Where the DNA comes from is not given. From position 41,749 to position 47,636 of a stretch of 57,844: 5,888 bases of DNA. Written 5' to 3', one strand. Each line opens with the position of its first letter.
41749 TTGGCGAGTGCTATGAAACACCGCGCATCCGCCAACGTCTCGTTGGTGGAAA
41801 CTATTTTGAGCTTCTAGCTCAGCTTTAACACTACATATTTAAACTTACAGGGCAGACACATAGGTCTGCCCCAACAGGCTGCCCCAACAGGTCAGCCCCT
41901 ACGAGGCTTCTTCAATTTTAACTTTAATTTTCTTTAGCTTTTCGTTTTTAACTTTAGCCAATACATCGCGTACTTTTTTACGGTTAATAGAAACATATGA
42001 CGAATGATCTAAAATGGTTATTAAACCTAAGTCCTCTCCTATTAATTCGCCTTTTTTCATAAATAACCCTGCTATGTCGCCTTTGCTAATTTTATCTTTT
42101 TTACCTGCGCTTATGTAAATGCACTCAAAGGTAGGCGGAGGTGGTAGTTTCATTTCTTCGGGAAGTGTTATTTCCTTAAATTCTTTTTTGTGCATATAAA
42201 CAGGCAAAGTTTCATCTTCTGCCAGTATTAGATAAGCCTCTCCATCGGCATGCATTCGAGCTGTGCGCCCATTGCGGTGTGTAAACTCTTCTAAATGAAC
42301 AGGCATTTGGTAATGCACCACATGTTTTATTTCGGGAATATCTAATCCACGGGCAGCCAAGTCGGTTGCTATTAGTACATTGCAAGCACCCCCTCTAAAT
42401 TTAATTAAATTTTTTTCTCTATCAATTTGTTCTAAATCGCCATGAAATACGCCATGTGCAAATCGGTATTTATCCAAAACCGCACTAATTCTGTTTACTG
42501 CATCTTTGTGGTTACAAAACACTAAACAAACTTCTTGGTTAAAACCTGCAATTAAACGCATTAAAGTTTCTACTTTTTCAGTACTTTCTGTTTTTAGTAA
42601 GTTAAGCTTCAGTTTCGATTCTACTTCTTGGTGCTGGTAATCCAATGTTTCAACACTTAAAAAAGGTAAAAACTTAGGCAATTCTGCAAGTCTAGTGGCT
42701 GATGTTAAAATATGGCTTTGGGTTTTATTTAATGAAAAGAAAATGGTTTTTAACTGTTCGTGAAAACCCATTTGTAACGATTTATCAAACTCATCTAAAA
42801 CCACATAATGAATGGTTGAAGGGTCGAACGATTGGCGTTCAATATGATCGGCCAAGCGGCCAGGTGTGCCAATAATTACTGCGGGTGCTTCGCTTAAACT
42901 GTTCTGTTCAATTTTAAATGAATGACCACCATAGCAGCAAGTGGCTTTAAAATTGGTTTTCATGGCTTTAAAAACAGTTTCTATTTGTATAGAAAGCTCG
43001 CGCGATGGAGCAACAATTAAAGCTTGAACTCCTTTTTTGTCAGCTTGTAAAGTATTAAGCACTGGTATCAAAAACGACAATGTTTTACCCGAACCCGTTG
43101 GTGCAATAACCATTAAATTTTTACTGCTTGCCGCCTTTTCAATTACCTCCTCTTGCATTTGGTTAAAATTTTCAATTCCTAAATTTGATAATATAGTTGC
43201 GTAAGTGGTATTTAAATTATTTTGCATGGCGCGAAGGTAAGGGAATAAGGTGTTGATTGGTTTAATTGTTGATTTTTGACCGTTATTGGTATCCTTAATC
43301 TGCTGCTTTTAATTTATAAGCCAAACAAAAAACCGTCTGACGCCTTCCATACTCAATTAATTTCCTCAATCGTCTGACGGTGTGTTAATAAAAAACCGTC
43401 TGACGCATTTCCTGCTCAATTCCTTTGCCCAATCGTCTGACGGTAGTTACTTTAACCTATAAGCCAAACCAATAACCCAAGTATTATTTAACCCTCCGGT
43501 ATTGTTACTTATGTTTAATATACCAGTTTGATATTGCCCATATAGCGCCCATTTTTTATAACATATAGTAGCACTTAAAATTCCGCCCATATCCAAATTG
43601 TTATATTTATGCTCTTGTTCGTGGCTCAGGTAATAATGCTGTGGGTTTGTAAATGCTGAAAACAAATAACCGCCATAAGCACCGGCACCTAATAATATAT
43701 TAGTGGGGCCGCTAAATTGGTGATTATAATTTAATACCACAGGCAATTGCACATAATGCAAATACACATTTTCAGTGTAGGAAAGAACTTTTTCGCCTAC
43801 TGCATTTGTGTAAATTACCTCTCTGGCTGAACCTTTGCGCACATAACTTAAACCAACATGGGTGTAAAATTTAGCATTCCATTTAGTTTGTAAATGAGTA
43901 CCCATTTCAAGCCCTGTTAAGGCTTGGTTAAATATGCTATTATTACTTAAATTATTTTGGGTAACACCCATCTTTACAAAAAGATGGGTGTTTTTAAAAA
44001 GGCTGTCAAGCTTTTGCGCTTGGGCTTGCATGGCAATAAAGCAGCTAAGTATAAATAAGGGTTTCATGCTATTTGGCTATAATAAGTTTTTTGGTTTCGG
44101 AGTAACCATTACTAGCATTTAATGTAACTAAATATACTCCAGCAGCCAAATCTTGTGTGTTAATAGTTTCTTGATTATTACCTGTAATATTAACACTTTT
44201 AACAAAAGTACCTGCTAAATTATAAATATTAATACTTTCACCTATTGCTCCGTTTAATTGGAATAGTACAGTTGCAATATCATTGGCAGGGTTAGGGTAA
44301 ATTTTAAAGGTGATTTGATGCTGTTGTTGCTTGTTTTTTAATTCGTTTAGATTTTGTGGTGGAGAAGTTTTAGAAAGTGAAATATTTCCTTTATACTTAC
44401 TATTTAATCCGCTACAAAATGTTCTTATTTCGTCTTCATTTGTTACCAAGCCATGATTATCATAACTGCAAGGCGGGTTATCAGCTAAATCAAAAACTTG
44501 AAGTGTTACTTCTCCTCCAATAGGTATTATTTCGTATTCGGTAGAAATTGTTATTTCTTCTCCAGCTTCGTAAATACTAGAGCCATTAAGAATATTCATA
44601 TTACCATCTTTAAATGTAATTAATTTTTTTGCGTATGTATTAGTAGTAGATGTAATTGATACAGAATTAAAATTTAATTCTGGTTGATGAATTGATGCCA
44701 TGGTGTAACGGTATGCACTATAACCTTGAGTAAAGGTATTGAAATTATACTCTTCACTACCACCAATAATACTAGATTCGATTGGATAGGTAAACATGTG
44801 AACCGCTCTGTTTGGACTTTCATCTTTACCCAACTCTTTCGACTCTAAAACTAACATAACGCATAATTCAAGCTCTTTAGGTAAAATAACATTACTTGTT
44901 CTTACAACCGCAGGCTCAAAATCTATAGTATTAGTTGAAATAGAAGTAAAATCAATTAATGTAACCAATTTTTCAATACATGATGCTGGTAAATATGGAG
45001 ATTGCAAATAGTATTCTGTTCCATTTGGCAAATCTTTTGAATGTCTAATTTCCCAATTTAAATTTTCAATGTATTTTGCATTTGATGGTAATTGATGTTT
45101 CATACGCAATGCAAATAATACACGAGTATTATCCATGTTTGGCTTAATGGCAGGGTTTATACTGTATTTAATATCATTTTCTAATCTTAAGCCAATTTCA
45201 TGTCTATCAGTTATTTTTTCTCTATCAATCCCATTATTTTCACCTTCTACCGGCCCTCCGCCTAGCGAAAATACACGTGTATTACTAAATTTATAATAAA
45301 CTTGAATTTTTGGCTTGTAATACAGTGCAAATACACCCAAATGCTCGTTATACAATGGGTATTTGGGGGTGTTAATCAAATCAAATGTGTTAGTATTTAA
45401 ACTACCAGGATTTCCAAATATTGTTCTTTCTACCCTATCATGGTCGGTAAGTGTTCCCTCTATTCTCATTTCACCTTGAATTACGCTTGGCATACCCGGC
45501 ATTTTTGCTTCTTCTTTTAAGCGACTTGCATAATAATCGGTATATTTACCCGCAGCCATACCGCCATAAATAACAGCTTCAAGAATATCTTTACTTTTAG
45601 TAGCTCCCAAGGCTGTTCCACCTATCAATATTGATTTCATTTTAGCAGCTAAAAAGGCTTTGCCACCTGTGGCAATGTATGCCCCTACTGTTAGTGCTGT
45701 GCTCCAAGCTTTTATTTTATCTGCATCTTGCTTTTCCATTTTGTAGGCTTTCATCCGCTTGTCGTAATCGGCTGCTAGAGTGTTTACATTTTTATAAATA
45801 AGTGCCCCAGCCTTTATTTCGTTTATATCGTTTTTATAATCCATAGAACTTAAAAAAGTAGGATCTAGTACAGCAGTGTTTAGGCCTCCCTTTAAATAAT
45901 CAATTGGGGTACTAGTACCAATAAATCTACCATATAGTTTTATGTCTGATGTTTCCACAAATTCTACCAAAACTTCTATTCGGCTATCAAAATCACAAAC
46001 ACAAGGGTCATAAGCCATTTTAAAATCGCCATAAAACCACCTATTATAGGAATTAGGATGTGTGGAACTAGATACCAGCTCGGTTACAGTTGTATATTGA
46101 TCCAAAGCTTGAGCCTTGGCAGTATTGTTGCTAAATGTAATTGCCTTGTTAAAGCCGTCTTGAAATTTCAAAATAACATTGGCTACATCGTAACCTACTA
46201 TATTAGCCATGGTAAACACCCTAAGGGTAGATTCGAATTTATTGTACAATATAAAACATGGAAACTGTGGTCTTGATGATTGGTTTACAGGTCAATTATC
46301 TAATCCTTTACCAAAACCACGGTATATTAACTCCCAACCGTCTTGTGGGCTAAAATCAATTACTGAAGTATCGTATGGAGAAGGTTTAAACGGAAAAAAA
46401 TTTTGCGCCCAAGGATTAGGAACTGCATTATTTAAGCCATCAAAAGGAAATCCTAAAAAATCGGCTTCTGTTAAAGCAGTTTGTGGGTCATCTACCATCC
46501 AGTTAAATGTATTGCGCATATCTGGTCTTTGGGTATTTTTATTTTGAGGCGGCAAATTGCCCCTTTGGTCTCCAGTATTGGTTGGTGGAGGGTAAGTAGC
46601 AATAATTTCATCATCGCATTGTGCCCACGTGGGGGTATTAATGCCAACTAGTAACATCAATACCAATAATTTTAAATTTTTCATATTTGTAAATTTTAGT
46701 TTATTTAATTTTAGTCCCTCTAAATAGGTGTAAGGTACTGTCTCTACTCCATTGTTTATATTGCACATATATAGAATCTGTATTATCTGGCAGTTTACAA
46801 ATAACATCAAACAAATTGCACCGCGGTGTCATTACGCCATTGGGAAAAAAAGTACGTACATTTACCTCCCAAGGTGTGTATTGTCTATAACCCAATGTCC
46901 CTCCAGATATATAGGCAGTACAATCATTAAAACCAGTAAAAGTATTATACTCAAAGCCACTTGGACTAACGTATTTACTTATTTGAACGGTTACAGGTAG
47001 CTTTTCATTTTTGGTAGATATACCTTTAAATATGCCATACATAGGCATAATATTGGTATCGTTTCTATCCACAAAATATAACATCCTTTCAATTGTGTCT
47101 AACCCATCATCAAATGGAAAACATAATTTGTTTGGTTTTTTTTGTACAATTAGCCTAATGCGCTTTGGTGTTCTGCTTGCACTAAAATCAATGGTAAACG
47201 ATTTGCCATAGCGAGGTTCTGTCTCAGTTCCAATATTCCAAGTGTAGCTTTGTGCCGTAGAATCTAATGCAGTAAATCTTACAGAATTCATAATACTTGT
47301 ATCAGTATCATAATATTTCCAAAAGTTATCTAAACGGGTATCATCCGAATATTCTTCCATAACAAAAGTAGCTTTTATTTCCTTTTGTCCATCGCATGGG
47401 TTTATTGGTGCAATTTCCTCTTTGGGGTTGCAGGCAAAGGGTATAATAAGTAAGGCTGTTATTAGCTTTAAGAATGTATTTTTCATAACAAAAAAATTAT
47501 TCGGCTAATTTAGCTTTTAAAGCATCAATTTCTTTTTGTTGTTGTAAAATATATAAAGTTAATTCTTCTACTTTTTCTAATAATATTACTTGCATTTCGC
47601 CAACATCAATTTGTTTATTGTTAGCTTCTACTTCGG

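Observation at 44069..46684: A signal-peptide ORF and a T9SS-CTD ORF share one reading frame, separated by a single TGA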

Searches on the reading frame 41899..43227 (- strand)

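Call 25: search_protein_families(library=ncbifam, proteins=[window:41899-43227:-], max_evalue=0.001)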
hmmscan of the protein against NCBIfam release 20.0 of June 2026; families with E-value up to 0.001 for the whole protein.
window:41899-43227:- (442 aa): 45 families (the best 25 are shown)
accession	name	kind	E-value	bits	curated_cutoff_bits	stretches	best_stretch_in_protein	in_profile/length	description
NF008744.0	PRK11776.1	equivalog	2.4e-93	313.2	524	1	4-439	10-457/460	ATP-dependent RNA helicase DbpA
NF053631.1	RNA_helic_CshA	equivalog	1.1e-73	248.6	646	1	4-341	5-347/434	degradosome RNA helicase CshA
NF008394.0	PRK11192.1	equivalog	1.5e-60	205.3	507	1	5-338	10-355/441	ATP-dependent RNA helicase SrmB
NF008642.0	PRK11634.1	equivalog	9.3e-55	186.2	989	1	7-341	15-355/628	DEAD/DEAH family ATP-dependent RNA helicase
NF003419.0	PRK04837.1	equivalog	7.9e-51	173.1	588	1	7-338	18-363/424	ATP-dependent RNA helicase RhlB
NF053710.1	RNA_heli_RhlE2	exception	1.5e-50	172.3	925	1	16-339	19-357/635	RNA helicase RhlE2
NF053711.1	RNA_heli_RhlE1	exception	2.1e-50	171.7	750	1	12-339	15-352/434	RNA helicase RhlE1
NF053636.1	DDHlcsCsdAPsy1082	equivalog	4.7e-49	167.3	890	1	10-335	15-347/512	DEAD/DEAH box helicase CsdA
NF007882.0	PRK10590.1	equivalog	1.5e-47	162.6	743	1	15-340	18-354/456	ATP-dependent RNA helicase RhlE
NF002340.1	PRK01297.1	equivalog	7.6e-46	156.6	564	1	4-341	7-359/372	ATP-dependent RNA helicase RhlB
NF003390.0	PRK04537.1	equivalog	2.4e-41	142.5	732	1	13-333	24-359/572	ATP-dependent RNA helicase RhlB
NF010337.0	PRK13766.1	equivalog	1.5e-25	89.5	610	2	218-360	349-502/781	Hef nuclease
TIGR01389.1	recQ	equivalog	7.2e-24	84.2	640.2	1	15-338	8-331/591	DNA helicase RecQ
TIGR00614.1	recQ_fam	subfamily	5.8e-21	74.8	219.8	2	206-336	201-331/470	RecQ family ATP-dependent DNA helicase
NF008279.0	PRK11057.1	equivalog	7.1e-19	67.7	1015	2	214-335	219-340/608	ATP-dependent DNA helicase RecQ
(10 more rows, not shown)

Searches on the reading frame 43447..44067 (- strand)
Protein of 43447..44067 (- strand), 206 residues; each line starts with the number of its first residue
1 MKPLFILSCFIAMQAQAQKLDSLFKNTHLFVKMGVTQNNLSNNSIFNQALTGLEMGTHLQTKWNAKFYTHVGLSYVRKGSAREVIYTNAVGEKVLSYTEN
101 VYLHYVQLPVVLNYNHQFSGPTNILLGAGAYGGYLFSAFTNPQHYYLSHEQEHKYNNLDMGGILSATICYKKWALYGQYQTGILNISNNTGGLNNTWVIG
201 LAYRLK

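Call 23: search_protein_families(library=pfam, proteins=[window:43447-44067:-], max_evalue=0.01)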
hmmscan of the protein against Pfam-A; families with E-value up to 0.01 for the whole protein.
window:43447-44067:- (206 aa): 1 family
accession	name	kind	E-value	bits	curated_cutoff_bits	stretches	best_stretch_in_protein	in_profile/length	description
PF13568.12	OMP_b-brl_2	-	2.8e-12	47.5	27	1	16-187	3-174/175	Outer membrane protein beta-barrel domain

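Call 25: search_protein_families(library=ncbifam, proteins=[window:43447-44067:-], max_evalue=0.001)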
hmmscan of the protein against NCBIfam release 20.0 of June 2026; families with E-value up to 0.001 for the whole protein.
window:43447-44067:- (206 aa): 0 families

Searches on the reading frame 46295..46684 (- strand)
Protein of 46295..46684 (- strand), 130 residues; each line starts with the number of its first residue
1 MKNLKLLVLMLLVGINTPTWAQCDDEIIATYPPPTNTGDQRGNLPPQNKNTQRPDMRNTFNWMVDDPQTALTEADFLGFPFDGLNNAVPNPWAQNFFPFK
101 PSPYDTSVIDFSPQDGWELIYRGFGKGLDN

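Call 47: find_homologous_proteins(query=window:46295-46684:-, max_evalue=0.001)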
Query seq(130 aa) (130 aa): 2 proteins with E <= 0.001 among 7 candidates.
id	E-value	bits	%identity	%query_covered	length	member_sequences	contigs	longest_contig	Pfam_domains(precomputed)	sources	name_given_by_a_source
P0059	1.0e-85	303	100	100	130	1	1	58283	-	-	-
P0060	5.0e-25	106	65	52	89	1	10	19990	-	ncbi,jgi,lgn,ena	jgi:hypothetical protein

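Call 49: find_encoding_contigs(protein=P0060, flank=5000, max_places=6)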
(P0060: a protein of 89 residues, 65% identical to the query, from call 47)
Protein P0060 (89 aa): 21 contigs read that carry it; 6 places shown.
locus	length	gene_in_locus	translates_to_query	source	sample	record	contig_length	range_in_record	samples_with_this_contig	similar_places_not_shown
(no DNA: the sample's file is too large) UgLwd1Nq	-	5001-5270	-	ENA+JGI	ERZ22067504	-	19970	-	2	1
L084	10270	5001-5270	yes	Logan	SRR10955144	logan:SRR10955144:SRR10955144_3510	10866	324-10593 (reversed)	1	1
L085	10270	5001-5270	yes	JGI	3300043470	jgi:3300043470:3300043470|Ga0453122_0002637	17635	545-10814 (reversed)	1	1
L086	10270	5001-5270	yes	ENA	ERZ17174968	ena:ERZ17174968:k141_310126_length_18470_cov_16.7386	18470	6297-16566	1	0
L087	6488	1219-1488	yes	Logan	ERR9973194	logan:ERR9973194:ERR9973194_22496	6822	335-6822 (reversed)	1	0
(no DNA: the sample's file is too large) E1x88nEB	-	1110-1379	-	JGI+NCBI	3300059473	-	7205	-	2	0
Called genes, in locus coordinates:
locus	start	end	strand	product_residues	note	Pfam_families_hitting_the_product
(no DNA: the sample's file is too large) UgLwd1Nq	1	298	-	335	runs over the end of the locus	PF00226:DnaJ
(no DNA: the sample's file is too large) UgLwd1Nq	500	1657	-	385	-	PF20510:HgmA_N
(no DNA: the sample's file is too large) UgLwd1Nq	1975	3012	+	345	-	PF13371:TPR_9 (faint), PF23914:TPR_CcmH_CycH (weak), PF13432:TPR_16 (weak), PF14559:TPR_19 (weak), PF25063:ARM_TT21_C (weak), PF00515:TPR_1 (weak), PF13414:TPR_11 (weak), PF00515:TPR_1 (weak), +9 more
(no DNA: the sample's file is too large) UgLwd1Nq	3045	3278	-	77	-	PF13560:HTH_31 (weak), PF12844:HTH_19 (weak), PF01381:HTH_3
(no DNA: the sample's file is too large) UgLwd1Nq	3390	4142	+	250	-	-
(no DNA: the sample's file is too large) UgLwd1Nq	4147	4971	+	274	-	-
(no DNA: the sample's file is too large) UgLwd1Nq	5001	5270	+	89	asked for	-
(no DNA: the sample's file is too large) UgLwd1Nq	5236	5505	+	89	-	-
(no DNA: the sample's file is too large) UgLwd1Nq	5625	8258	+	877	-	PF15902:Sortilin-Vps10 (faint)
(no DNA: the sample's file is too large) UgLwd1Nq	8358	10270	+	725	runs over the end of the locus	PF18962:Por_Secre_tail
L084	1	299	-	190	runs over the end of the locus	?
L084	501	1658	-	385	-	PF20510:HgmA_N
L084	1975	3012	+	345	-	PF13371:TPR_9 (faint), PF23914:TPR_CcmH_CycH (weak), PF13432:TPR_16 (weak), PF14559:TPR_19 (weak), PF25063:ARM_TT21_C (weak), PF00515:TPR_1 (weak), PF13414:TPR_11 (weak), PF00515:TPR_1 (weak), +9 more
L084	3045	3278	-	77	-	PF13560:HTH_31 (weak), PF12844:HTH_19 (weak), PF01381:HTH_3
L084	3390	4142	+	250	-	-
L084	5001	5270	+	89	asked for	-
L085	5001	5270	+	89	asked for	-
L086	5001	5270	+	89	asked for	-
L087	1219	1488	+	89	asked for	-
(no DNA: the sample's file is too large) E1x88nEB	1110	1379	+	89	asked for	-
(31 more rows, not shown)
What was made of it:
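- The remnant allele is seen on 21 contigs from many samples (call 49).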

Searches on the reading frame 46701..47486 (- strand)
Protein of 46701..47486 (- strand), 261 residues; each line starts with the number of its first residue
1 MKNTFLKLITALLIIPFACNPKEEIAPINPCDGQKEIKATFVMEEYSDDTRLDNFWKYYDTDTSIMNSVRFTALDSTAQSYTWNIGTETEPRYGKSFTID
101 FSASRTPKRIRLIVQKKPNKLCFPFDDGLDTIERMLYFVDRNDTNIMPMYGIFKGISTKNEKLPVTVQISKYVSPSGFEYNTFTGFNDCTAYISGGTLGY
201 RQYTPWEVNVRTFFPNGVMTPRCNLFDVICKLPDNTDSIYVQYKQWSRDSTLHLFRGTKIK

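Call 23: search_protein_families(library=pfam, proteins=[window:46701-47486:-], max_evalue=0.01)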
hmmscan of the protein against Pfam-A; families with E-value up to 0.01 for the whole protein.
window:46701-47486:- (261 aa): 0 families

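Call 25: search_protein_families(library=ncbifam, proteins=[window:46701-47486:-], max_evalue=0.001)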
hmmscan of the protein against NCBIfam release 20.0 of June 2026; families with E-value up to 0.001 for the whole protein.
window:46701-47486:- (261 aa): 0 families
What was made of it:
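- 46701..47486 (-): Upstream 261-aa putative lipoprotein gene (...IPFAC|NPKEE...). It is intact and is the conserved partner of the cargo gene in a two-gene module. It has no Pfam or NCBIfam hit (calls 23, 25).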
